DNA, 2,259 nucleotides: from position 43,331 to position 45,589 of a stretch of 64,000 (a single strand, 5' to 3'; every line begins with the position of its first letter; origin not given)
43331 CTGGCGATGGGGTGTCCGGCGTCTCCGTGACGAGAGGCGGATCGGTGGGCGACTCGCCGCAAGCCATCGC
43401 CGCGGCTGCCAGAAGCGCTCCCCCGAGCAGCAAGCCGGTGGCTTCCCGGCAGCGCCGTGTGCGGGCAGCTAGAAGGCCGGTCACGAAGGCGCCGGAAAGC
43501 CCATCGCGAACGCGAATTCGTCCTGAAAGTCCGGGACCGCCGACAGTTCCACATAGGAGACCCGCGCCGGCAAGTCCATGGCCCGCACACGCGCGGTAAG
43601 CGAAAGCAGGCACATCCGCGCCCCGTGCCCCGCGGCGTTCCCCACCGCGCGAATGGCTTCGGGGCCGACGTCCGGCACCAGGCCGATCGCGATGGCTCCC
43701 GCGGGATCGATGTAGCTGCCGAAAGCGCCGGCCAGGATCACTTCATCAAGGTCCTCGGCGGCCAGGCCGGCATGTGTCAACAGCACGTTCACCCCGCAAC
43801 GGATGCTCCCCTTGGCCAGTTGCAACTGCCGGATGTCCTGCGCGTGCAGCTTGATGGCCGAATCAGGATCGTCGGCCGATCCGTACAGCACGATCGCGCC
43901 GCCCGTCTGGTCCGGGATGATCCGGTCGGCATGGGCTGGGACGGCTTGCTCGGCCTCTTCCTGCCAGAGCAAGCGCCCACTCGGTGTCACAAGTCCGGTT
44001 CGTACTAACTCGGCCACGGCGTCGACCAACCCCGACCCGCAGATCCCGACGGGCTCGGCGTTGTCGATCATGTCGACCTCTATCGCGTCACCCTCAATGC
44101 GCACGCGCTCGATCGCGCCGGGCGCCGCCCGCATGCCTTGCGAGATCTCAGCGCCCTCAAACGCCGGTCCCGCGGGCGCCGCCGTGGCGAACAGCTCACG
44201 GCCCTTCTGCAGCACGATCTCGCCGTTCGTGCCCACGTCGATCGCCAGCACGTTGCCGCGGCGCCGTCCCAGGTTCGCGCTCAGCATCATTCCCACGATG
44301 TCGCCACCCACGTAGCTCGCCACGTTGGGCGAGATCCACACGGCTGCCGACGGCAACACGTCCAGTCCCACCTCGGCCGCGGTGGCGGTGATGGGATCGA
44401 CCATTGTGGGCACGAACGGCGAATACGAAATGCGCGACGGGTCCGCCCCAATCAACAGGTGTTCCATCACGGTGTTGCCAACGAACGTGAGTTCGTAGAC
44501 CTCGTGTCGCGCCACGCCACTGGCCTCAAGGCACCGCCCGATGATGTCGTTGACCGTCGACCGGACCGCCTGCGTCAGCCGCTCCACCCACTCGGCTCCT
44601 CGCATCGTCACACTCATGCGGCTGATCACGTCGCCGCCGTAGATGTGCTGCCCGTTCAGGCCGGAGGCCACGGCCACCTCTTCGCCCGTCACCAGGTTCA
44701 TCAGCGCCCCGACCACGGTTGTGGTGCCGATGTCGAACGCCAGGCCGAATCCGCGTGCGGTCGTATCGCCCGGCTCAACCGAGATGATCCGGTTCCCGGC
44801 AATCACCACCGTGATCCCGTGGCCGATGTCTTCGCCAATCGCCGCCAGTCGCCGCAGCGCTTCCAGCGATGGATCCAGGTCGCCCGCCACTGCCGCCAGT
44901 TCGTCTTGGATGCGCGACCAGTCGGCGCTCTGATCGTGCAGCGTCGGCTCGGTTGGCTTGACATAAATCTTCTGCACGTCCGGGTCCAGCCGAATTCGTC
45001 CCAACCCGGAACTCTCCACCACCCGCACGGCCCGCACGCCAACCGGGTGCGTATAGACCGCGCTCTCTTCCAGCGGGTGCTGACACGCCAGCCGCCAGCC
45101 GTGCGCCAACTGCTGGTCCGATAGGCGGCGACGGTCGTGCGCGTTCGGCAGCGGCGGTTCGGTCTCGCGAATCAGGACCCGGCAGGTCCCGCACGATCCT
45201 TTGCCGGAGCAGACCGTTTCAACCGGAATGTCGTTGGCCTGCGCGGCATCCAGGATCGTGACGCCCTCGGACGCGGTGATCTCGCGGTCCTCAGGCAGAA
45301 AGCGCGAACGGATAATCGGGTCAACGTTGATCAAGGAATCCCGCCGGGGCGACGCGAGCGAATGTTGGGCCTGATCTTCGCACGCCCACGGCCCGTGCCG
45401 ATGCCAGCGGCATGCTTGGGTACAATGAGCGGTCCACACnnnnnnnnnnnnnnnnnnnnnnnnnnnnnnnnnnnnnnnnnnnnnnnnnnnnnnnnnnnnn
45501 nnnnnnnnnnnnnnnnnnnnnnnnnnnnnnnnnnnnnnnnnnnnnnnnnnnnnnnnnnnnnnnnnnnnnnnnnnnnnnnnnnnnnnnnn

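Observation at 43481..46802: Orphan NuoB-like [4Fe-4S] protein divergently paired with a RACo-like ferredoxin-ASKHA protein, followed by a PHP phosphoesterase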

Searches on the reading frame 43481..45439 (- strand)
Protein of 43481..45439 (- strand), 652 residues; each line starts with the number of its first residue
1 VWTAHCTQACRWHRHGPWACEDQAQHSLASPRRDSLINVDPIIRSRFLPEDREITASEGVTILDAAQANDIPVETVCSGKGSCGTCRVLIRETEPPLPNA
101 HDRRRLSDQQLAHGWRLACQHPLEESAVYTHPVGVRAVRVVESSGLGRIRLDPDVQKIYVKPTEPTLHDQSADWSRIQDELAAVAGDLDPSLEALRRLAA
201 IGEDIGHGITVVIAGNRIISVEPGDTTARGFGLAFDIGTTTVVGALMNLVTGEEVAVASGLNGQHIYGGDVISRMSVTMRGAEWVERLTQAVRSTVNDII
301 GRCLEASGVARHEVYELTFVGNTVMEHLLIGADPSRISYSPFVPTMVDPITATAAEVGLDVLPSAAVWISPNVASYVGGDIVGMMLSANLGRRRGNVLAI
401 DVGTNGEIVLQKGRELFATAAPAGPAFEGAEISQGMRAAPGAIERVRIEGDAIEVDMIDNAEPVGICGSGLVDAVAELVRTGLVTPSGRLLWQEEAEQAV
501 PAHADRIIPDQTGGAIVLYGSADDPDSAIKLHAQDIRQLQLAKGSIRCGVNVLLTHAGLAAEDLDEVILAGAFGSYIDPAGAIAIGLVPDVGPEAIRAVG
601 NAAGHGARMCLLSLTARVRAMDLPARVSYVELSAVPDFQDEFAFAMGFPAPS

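Call 3: search_protein_families(library=pfam, proteins=[window:43481-45439:-])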
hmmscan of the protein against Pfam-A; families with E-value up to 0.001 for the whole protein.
window:43481-45439:- (652 aa): 4 families
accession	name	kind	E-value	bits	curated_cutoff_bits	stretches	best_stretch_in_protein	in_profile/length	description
PF14574.11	RACo_C_ter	-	7.3e-76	255.1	27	1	397-650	3-251/261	C-terminal domain of RACo the ASKHA domain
PF17651.6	Raco_middle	-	1e-52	178.5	26.8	1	231-391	1-161/163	RACo middle region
PF17650.6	RACo_linker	-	5.5e-19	68.2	26.2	1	148-227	5-85/86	RACo linker region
PF00111.32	Fer2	-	9.3e-14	51.6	21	1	49-123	5-76/77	2Fe-2S iron-sulfur cluster binding domain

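Call 4: search_protein_families(library=ncbifam, proteins=[window:43481-45439:-])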
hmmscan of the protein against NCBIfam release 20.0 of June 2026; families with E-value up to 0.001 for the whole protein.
window:43481-45439:- (652 aa): 9 families
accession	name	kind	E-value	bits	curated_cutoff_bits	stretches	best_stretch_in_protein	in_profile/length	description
NF040756.1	corr_regen_AcsV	exception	4.2e-127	425.1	800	2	149-645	122-620/632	corrinoid activation/regeneration protein AcsV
TIGR04270.1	Rama_corrin_act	subfamily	3.3e-32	111.5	500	1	232-613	2-379/534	methylamine methyltransferase corrinoid protein reductive activase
TIGR01941.1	nqrF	equivalog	2.2e-11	43.3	295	1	49-124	39-113/405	NADH:ubiquinone reductase (Na(+)-transporting) subunit F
TIGR02007.1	fdx_isc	equivalog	1.6e-08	34.7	132.1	1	45-120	9-87/110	ISC system 2Fe-2S type ferredoxin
NF004317.0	PRK05713.1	equivalog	1.1e-05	24.8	338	1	51-125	8-78/312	iron-sulfur-binding ferredoxin reductase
NF040810.1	BenC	equivalog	1.8e-05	24.1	430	1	52-142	13-102/333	benzoate 1,2-dioxygenase electron transfer component BenC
NF007964.0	PRK10684.1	equivalog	2.2e-05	23.6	383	1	50-123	257-326/333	NADH oxidoreductase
TIGR02008.1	fdx_plant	subfamily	8.6e-05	22.2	81.15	1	51-131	14-91/97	ferredoxin [2Fe-2S]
NF058606.1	GlBtMonoRdsGbcB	equivalog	0.0002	20.4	500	1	31-120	266-351/362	glycine betaine monooxygenase reductase subunit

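Call 28: find_homologous_proteins(query=window:43481-45334:-)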
Query window:43481-45334:- (617 aa): 7999 proteins with E <= 0.001 among 8000 candidates; the best 120 are listed.
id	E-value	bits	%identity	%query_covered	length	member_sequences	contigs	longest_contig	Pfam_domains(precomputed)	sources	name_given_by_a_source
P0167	0.0e+0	1294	95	100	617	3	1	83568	PF17650.7,PF00111.33,PF17651.7,PF14574.12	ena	-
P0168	0.0e+0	1266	92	100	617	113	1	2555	PF17650.7,PF00111.33,PF17651.7,PF14574.12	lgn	-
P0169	0.0e+0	1245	91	100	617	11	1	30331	PF17650.7,PF00111.33,PF17651.7,PF14574.12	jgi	-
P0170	0.0e+0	1226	90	100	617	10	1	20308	PF17650.7,PF00111.33,PF17651.7,PF14574.12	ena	-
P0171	0.0e+0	1130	83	100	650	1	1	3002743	PF17650.7,PF00111.33,PF17651.7,PF14574.12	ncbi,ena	-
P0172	0.0e+0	1071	77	99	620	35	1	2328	PF17650.7,PF00111.33,PF17651.7,PF14574.12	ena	-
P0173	0.0e+0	1048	76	100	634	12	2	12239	PF17650.7,PF00111.33,PF17651.7,PF14574.12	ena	-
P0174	0.0e+0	1030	75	100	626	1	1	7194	PF17650.7,PF00111.33,PF17651.7,PF14574.12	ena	-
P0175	0.0e+0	1017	76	99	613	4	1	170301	PF17650.7,PF00111.33,PF17651.7,PF14574.12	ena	-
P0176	3.4e-295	998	74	99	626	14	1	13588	PF17650.7,PF00111.33,PF17651.7,PF14574.12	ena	-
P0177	1.2e-290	983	78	91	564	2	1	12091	PF17650.7,PF17651.7,PF14574.12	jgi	jgi:uncharacterized 2Fe-2S/4Fe-4S cluster protein (DUF4445 family)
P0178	7.4e-282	954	72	99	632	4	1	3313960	PF17650.7,PF00111.33,PF17651.7,PF14574.12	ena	-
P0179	3.4e-281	952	71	98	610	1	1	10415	PF17650.7,PF00111.33,PF17651.7,PF14574.12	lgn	-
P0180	2.1e-277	940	70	100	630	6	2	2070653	PF17650.7,PF00111.33,PF17651.7,PF14574.12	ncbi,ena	-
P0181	1.5e-276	937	70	99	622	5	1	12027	PF17650.7,PF00111.33,PF17651.7,PF14574.12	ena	-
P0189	1.1e-205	703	55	99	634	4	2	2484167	PF17650.7,PF00111.33,PF17651.7,PF14574.12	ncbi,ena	-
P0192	4.9e-195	668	56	98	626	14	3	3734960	PF17650.7,PF00111.33,PF17651.7,PF14574.12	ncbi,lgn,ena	-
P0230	8.8e-146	505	44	98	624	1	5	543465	PF17650.7,PF00111.33,PF17651.7,PF14574.12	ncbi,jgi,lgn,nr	ncbi:MAG TPA: ASKHA domain-containing protein [Candidatus Polarisedimenticolia bacterium]|jgi:unchar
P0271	6.0e-144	499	44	98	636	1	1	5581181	PF17650.7,PF00111.33,PF17651.7,PF14574.12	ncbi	-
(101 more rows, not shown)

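Call 29: find_encoding_contigs(protein=P0189, flank=10000, max_places=2)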
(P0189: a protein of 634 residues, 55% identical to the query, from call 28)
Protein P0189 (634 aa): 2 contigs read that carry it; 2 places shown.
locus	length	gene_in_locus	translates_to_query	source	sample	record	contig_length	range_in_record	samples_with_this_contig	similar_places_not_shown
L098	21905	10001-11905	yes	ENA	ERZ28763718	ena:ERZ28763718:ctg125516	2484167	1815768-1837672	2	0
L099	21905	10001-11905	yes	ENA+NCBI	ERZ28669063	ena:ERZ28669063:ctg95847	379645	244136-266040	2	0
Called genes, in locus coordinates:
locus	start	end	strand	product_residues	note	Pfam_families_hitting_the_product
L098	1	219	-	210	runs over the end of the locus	PF00753:Lactamase_B, PF12706:Lactamase_B_2, PF23023:Anti-Pycsar_Apyc1 (weak)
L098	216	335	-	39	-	-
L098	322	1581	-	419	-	PF01979:Amidohydro_1, PF07969:Amidohydro_3 (weak)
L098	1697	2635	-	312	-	PF01261:AP_endonuc_2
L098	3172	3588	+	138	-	-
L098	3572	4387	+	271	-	-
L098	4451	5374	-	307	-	PF02492:cobW, PF07683:CobW_C (weak)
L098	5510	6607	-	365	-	PF01208:URO-D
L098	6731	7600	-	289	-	PF02607:B12-binding_2, PF02310:B12-binding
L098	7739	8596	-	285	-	PF02219:MTHFR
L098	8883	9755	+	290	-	PF00809:Pterin_bind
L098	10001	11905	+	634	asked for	PF00111:Fer2, PF17650:RACo_linker, PF17651:Raco_middle, PF14574:RACo_C_ter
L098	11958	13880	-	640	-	PF07944:Beta-AFase-like_GH127_cat, PF20736:Glyco_hydro127M, PF20737:Glyco_hydro127C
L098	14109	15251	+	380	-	PF03841:SelA (weak), PF00266:Aminotran_5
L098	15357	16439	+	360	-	PF00296:Bac_luciferase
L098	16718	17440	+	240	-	PF00027:cNMP_binding, PF13545:HTH_Crp_2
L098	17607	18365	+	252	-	PF03853:YjeF_N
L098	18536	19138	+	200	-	PF14512:TM1586_NiRdase (faint), PF00881:Nitroreductase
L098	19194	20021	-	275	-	-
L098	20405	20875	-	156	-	PF05726:Pirin_C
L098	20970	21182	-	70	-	-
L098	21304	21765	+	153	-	PF01978:TrmB (weak), PF12802:MarR_2, PF25213:HVO_A0261_N (weak), PF01047:MarR (weak), PF13412:HTH_24 (weak), PF13463:HTH_27 (weak), PF13545:HTH_Crp_2 (weak)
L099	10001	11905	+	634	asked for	PF00111:Fer2, PF17650:RACo_linker, PF17651:Raco_middle, PF14574:RACo_C_ter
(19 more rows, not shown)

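Call 30: find_encoding_contigs(protein=P0230, flank=8000, max_places=3)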
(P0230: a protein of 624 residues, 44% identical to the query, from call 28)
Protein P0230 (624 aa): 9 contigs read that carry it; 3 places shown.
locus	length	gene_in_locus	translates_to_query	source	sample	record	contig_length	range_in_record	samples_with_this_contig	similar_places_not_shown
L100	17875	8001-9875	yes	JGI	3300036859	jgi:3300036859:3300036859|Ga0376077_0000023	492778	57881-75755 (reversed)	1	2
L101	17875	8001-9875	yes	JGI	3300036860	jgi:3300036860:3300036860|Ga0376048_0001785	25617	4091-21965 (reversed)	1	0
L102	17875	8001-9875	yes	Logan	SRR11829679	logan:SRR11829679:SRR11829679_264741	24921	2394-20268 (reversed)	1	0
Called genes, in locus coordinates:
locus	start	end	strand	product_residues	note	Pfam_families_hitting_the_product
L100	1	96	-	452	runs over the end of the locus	PF01964:ThiC_Rad_SAM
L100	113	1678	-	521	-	PF12072:RNase_Y_N, PF00013:KH_1 (weak), PF01966:HD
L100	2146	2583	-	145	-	PF02391:MoaE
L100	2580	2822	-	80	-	PF02597:ThiS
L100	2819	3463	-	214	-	-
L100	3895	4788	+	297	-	PF09339:HTH_IclR, PF13384:HTH_23 (faint), PF13518:HTH_28 (faint), PF01614:IclR_C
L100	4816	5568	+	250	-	PF02607:B12-binding_2, PF02310:B12-binding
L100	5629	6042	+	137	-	PF12225:DUF5981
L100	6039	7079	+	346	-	PF02219:MTHFR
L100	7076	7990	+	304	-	PF00809:Pterin_bind, PF03599:CdhD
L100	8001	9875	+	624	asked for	PF00111:Fer2, PF17650:RACo_linker, PF17651:Raco_middle, PF14574:RACo_C_ter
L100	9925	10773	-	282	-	PF04338:DUF481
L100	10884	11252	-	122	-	-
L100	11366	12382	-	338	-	PF01368:DHH, PF02272:DHHA1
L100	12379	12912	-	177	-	PF25087:GMPPB_C (faint), PF25084:LbH_EIF2B (weak), PF00132:Hexapep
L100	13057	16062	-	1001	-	PF24885:TPR_NPHP3, PF13374:TPR_10, PF13424:TPR_12, PF13374:TPR_10, PF13424:TPR_12, PF24885:TPR_NPHP3, PF13374:TPR_10, PF13424:TPR_12, +18 more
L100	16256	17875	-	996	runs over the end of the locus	PF01565:FAD_binding_4, PF02913:FAD-oxidase_C, PF12838:Fer4_7 (weak), PF13183:Fer4_8, PF13534:Fer4_17, PF02754:CCG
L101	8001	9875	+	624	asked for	PF00111:Fer2, PF17650:RACo_linker, PF17651:Raco_middle, PF14574:RACo_C_ter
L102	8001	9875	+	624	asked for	PF00111:Fer2, PF17650:RACo_linker, PF17651:Raco_middle, PF14574:RACo_C_ter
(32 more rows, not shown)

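Call 35: find_homologous_proteins(query=L098:6731-7600:-)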
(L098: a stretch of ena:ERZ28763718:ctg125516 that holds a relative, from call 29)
Query L098:6731-7600:- (289 aa): 8000 proteins with E <= 0.001 among 8000 candidates; the best 120 are listed.
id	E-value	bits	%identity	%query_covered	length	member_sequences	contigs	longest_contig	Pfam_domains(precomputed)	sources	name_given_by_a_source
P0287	6.9e-181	618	100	100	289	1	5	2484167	PF02607.23,PF02310.25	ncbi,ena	-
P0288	1.4e-154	531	84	100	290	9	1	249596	PF02607.23,PF02310.25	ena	-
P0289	3.2e-151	520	82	100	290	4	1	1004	PF02607.23,PF02310.25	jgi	jgi:5-methyltetrahydrofolate--homocysteine methyltransferase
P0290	1.5e-150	518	82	100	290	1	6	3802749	PF02607.23,PF02310.25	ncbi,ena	-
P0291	1.1e-149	515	81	100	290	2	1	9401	PF02607.23,PF02310.25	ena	-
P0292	7.3e-149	513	81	100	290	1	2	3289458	PF02607.23,PF02310.25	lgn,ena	-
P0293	1.8e-148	511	81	100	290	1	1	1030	PF02607.23,PF02310.25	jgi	jgi:5-methyltetrahydrofolate--homocysteine methyltransferase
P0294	1.6e-144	498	79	100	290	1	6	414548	PF02607.23,PF02310.25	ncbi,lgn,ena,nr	ncbi:MAG: corrinoid protein [Chloroflexi bacterium]|nr:corrinoid protein [Chloroflexota bacterium] M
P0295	2.5e-144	498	79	100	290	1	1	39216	PF02607.23,PF02310.25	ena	-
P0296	3.5e-144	497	79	100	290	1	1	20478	PF02607.23,PF02310.25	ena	-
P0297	4.4e-144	497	80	100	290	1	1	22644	PF02607.23,PF02310.25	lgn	-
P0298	4.7e-144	497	79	100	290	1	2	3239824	PF02607.23,PF02310.25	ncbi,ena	-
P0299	8.2e-144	496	80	100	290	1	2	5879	PF02607.23,PF02310.25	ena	-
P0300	1.3e-143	495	79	100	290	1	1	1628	PF02607.23,PF02310.25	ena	-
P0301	1.5e-143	495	79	100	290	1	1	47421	PF02607.23,PF02310.25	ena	-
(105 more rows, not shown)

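Call 36: search_protein_families(library=ncbifam, proteins=[L098:5510-6607:-], max_evalue=0.00001)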
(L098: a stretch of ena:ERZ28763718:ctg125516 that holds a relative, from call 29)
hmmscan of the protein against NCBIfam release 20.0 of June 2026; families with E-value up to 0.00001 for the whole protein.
L098:5510-6607:- (365 aa): 5 families
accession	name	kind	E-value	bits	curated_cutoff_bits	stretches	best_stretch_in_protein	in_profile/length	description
NF004889.0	PRK06252.1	subfamily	4.6e-67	226.4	244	1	13-347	3-328/340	methylcobalamin:coenzyme M methyltransferase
TIGR01463.1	mtaA_cmuA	subfamily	5.2e-66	223.2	235.4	1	13-347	2-330/340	MtaA/CmuA family methyltransferase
NF040654.1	MtaA_Meth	equivalog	1.5e-63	214.8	400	1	14-346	1-326/337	methylcobamide:CoM methyltransferase MtaA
NF041608.1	methylcob_mtaseMtbA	equivalog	1.8e-46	158.8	600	1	13-347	3-329/339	methylcobamide:CoM methyltransferase MtbA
TIGR01464.1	hemE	equivalog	2.8e-12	46.3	302.95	1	141-323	112-302/338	uroporphyrinogen decarboxylase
